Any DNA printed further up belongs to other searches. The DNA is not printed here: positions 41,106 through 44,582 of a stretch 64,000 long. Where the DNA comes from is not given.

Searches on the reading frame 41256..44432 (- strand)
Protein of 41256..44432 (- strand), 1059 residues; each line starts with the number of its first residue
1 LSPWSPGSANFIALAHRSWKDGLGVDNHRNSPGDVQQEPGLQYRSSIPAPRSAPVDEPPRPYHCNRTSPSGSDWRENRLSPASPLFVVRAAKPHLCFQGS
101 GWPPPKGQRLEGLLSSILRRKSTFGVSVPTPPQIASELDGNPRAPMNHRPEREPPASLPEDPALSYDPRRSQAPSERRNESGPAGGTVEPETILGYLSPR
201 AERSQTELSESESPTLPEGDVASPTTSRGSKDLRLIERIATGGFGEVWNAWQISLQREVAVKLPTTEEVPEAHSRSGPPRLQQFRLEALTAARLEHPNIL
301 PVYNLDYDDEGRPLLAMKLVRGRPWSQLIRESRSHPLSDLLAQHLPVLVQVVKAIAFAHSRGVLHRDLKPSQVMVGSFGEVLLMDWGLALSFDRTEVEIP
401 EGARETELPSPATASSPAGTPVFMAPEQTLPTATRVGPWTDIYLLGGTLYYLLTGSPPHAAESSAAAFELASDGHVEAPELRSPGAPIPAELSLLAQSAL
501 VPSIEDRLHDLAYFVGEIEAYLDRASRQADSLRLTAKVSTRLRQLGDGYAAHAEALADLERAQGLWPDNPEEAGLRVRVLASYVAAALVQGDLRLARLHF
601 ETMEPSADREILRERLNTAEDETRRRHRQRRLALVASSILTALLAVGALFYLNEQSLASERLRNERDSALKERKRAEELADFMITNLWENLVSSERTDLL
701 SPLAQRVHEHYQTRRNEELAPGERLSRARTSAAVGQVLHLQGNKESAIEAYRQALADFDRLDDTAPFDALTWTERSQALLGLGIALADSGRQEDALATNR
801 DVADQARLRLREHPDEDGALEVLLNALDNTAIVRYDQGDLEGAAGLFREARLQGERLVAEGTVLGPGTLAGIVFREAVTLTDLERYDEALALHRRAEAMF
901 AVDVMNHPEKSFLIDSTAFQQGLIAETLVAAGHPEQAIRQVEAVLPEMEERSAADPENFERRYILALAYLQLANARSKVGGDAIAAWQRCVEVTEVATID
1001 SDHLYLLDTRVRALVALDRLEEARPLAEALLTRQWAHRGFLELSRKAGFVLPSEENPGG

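Call 31: search_protein_families(library=pfam, proteins=[window:41256-44432:-], max_evalue=0.0001)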
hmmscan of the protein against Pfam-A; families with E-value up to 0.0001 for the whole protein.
window:41256-44432:- (1059 aa): 3 families
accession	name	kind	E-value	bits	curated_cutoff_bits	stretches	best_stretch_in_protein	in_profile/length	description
PF00069.31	Pkinase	-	2.2e-27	96.5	31.7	1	236-477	4-215/263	Protein kinase domain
PF07714.23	PK_Tyr_Ser-Thr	-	2.3e-11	44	23.1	1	234-401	2-159/258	Protein tyrosine and serine/threonine kinase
PF13424.12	TPR_12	-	2.7e-07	31.1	30.1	0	722-756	39-73/77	Tetratricopeptide repeat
